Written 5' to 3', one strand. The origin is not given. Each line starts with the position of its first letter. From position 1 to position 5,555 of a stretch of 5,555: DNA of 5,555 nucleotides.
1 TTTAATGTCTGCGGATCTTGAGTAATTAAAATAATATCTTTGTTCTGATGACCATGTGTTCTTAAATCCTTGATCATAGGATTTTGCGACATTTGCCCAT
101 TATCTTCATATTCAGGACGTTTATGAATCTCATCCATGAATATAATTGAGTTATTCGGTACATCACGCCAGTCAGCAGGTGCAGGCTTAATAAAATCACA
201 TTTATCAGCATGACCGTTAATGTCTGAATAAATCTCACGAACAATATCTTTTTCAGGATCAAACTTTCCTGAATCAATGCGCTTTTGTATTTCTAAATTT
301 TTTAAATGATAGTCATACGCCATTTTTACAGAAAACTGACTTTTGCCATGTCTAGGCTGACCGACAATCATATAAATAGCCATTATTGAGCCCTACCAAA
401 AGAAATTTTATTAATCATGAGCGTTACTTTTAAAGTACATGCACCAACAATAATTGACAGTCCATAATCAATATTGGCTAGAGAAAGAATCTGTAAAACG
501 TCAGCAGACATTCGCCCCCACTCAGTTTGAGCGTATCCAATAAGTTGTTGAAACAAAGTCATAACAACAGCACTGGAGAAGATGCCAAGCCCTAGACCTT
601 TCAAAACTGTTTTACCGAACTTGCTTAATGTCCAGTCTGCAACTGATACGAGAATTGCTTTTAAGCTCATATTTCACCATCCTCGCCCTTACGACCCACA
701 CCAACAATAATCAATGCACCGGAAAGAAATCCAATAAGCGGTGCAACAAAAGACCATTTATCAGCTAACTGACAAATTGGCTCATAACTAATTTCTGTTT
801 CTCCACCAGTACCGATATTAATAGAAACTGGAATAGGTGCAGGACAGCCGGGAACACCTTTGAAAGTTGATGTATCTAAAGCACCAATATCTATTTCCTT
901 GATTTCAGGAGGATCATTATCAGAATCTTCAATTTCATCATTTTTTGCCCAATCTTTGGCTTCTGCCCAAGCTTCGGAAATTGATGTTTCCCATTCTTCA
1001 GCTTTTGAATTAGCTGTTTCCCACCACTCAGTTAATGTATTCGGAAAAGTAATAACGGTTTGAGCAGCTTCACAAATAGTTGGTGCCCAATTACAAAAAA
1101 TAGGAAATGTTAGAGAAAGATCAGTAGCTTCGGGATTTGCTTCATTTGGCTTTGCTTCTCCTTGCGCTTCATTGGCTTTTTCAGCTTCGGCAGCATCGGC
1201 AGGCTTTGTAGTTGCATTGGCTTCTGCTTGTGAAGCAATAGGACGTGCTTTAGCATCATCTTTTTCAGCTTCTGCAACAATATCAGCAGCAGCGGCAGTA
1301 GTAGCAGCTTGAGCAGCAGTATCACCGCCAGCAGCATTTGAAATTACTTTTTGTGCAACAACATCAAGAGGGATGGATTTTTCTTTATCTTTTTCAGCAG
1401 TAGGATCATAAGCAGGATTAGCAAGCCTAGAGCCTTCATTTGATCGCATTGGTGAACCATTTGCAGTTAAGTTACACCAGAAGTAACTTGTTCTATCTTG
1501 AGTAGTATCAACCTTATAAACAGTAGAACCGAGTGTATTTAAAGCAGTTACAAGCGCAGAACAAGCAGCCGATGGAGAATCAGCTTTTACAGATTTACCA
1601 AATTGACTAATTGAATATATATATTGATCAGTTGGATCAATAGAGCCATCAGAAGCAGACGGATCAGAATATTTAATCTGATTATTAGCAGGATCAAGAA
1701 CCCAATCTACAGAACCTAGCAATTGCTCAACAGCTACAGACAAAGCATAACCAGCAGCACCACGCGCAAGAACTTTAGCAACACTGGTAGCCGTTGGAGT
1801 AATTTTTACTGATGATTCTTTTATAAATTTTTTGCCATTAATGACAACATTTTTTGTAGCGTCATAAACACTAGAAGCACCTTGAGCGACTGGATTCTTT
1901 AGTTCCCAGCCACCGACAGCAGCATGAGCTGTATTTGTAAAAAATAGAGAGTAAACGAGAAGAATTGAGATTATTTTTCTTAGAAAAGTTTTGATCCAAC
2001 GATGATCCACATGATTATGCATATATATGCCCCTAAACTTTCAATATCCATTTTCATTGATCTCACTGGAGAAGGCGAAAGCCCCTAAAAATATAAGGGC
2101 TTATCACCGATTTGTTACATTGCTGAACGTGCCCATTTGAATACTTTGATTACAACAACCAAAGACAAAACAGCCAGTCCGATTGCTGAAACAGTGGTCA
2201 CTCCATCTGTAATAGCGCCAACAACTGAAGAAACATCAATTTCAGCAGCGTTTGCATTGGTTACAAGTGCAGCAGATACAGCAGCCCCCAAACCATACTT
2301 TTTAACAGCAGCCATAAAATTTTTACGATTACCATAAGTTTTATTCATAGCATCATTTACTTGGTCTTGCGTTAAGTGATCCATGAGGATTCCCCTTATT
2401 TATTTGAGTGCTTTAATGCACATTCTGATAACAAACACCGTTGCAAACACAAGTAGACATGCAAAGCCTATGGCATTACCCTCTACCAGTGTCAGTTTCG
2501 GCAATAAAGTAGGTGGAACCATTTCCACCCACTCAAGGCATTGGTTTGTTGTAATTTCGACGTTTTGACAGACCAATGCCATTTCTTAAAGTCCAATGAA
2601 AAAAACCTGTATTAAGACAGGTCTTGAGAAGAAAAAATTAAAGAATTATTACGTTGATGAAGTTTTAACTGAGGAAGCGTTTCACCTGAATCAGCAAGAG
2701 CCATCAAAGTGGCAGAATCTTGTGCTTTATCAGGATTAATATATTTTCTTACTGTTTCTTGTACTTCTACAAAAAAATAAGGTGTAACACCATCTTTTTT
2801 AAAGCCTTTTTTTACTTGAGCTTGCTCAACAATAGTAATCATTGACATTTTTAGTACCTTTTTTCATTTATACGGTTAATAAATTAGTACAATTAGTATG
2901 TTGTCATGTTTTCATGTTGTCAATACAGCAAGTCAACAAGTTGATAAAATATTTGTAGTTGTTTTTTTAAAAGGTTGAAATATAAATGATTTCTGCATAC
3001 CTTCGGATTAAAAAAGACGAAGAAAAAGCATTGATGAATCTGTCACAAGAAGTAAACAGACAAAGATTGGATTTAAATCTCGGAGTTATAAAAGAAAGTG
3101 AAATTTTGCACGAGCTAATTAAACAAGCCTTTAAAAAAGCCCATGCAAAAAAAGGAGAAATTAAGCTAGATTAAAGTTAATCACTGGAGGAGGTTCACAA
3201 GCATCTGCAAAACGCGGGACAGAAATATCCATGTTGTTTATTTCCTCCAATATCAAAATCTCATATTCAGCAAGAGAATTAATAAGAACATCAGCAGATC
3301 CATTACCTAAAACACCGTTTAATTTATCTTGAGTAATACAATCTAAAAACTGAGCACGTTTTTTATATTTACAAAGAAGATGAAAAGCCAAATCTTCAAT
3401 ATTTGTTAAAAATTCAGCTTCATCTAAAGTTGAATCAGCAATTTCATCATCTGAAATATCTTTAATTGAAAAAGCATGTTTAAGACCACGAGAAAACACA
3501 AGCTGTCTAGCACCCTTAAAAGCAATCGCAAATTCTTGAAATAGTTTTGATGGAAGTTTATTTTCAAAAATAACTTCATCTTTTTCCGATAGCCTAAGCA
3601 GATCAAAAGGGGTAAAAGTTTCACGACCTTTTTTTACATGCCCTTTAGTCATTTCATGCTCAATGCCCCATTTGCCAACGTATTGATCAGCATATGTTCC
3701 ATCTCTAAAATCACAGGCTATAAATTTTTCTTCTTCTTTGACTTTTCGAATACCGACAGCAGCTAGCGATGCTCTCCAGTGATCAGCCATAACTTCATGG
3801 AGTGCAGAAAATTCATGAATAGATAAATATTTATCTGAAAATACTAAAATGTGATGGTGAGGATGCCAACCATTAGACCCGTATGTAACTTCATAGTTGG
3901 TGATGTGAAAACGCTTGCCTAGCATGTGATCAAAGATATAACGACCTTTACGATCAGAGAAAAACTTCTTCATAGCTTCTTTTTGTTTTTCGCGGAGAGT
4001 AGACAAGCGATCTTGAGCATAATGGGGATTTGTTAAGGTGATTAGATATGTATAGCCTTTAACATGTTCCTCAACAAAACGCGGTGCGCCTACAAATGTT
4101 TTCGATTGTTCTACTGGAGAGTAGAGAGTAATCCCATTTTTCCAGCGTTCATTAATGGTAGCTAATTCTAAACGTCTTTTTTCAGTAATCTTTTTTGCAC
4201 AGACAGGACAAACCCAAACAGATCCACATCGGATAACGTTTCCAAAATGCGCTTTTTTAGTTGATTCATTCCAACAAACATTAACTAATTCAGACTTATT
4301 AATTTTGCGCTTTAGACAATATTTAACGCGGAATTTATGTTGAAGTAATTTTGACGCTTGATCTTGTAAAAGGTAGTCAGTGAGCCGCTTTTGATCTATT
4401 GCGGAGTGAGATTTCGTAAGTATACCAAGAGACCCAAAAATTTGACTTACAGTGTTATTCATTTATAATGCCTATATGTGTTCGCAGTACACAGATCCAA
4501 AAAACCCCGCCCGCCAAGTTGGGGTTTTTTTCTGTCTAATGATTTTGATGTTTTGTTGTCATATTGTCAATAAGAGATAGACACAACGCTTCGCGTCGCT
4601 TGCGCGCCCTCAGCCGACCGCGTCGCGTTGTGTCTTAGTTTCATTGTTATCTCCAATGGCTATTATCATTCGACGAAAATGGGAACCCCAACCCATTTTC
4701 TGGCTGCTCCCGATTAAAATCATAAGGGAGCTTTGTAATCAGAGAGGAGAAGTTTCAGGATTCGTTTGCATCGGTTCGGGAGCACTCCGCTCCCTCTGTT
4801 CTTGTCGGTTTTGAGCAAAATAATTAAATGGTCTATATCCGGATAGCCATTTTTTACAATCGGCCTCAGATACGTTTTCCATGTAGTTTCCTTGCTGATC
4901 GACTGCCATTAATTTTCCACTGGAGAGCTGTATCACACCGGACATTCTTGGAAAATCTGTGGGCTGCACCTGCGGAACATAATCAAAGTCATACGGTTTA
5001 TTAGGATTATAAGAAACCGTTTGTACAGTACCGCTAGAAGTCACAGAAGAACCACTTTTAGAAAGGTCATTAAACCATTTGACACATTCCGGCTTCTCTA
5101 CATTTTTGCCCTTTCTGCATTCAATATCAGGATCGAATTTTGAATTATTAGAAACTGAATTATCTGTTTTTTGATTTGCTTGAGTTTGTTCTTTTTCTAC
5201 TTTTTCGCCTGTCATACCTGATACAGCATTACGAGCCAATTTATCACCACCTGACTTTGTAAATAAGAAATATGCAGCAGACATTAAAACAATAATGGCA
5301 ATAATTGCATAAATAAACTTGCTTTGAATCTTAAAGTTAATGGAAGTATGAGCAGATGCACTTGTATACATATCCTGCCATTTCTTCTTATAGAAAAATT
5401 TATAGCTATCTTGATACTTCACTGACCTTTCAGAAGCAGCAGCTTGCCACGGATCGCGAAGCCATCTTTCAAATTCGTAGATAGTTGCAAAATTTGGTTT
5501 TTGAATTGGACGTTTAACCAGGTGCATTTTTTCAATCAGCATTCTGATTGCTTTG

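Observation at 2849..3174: Opposite-strand 62-aa RHH-like ORF in a 310-nt gap between rep and ssb: candidate repressor of a phage genetic switch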

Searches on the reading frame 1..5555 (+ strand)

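Call 83: search_protein_families(library=pfam, proteins=[L022:10477-10671:+, L022:10735-11172:+], max_evalue=0.1)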
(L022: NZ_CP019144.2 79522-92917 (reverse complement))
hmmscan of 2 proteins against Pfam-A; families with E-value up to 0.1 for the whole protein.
L022:10477-10671:+ (65 aa): 1 family
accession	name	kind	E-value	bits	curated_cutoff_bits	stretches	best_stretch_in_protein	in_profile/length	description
PF08303.17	tRNA_lig_kinase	-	0.091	13.3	22.7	0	4-55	65-117/168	tRNA ligase kinase domain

L022:10735-11172:+ (146 aa): 0 families

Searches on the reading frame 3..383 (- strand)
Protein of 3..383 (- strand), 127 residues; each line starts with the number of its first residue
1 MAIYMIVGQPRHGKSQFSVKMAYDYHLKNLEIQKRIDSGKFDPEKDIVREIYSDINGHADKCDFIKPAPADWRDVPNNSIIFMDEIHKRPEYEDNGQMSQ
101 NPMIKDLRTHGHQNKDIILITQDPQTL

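Call 6: search_protein_families(library=pfam, proteins=[window:3-383:-], max_evalue=1)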
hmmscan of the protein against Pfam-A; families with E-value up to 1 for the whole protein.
window:3-383:- (127 aa): 5 families
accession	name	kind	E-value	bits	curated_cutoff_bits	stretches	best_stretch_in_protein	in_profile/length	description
PF05707.18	Zot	-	3.1e-08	33.7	20.3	1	2-125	1-129/197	Zonular occludens toxin (Zot)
PF20720.3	nSTAND3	-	0.0043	17.2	27.2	1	5-121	21-110/155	Novel STAND NTPase 3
PF13173.12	AAA_14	-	0.0071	16.8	27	1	3-94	4-79/129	AAA domain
PF00004.35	AAA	-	0.0096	16.8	21.2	1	6-125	3-112/131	ATPase family associated with various cellular activities (AAA)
PF21331.3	Isoamylase_C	-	0.17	12.8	27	1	21-71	14-60/107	Isoamylase, C-terminal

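Call 7: search_protein_families(library=phrogs, proteins=[window:3-383:-], max_evalue=1)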
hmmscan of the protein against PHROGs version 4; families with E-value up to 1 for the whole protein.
window:3-383:- (127 aa): 4 families
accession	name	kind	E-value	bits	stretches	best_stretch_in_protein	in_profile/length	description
phrog_197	-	moron, auxiliary metabolic gene and host takeover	1.1e-24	88.7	1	1-126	26-148/486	Zot-like toxin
phrog_1041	-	moron, auxiliary metabolic gene and host takeover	0.00054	20.5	1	68-125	71-146/420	CTXphi Zot-like toxin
phrog_11271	-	head and packaging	0.032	15.2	1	71-123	77-131/145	head morphogenesis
phrog_10255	-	other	0.27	12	1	2-92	2-104/230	kinase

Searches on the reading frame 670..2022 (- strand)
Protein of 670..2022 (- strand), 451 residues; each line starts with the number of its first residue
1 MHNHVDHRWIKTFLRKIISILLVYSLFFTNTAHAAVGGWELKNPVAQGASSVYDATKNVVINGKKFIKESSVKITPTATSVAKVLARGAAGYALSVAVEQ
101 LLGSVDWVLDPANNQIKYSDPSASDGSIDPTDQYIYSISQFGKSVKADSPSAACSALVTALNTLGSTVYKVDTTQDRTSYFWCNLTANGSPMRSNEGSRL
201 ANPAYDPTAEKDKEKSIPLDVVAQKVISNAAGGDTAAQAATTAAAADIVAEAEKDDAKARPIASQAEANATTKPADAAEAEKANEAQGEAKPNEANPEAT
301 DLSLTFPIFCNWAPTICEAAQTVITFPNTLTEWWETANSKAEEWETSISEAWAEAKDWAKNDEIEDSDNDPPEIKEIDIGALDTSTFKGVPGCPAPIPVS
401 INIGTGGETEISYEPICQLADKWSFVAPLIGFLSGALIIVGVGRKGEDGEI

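Call 6: search_protein_families(library=pfam, proteins=[window:670-2022:-], max_evalue=1)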
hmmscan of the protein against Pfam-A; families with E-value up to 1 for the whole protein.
window:670-2022:- (451 aa): 1 family
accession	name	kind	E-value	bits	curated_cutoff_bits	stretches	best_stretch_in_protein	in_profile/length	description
PF19779.4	DUF6264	-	0.83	10.2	31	0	250-339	22-110/183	Family of unknown function (DUF6264)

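Call 7: search_protein_families(library=phrogs, proteins=[window:670-2022:-], max_evalue=1)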
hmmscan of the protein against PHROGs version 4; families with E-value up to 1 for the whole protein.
window:670-2022:- (451 aa): 5 families
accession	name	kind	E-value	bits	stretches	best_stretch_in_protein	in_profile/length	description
phrog_7568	-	unknown function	6.5e-108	362.9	1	1-448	1-433/433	-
phrog_28180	-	unknown function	1.5e-30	107.4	1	31-273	58-288/388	-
phrog_20131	-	unknown function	8e-14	52.2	2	352-443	309-400/403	-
phrog_13221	-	unknown function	1.7e-05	25.3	1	392-447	374-426/427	-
phrog_4352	-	unknown function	5.3e-05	23.3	1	365-440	399-475/479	-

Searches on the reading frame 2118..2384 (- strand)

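Call 6: search_protein_families(library=pfam, proteins=[window:2118-2384:-], max_evalue=1)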
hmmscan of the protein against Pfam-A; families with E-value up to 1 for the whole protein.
window:2118-2384:- (89 aa): 2 families
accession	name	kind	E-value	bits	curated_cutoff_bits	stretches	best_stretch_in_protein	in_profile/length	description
PF05356.16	Phage_Coat_B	-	4.3e-17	62.3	23.5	1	34-89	1-56/56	Inovirus Coat protein B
PF04496.17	Herpes_UL35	-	0.047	14.4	25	1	11-65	38-93/109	Herpesvirus UL35 family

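Call 7: search_protein_families(library=phrogs, proteins=[window:2118-2384:-], max_evalue=1)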
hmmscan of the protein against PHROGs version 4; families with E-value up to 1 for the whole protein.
window:2118-2384:- (89 aa): 3 families
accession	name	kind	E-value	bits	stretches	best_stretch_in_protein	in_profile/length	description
phrog_2374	-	unknown function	6.4e-23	81.5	1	22-89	8-73/74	-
phrog_2145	-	head and packaging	3e-05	25.2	1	25-81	15-72/83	major head protein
phrog_7106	-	head and packaging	0.00011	23.5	1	27-88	8-71/72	major head protein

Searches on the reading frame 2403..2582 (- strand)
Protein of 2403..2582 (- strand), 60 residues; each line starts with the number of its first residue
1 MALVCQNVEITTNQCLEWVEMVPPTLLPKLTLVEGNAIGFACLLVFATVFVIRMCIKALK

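Call 6: search_protein_families(library=pfam, proteins=[window:2403-2582:-], max_evalue=1)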
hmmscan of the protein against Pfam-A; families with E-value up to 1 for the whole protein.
window:2403-2582:- (60 aa): 0 families

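Call 7: search_protein_families(library=phrogs, proteins=[window:2403-2582:-], max_evalue=1)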
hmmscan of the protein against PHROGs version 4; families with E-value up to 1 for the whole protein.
window:2403-2582:- (60 aa): 3 families
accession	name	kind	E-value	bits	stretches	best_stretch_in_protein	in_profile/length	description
phrog_13391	-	unknown function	2.2e-09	38.3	1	1-60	1-59/59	-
phrog_9110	-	unknown function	4.1e-07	31.3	1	3-60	4-60/61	-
phrog_4644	-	tail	6.3e-07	30.4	1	6-59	13-66/71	tail protein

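Call 62: search_protein_families(library=ncbifam, proteins=[window:2403-2582:-], max_evalue=1)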
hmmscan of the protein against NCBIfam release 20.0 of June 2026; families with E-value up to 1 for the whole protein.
window:2403-2582:- (60 aa): 0 families
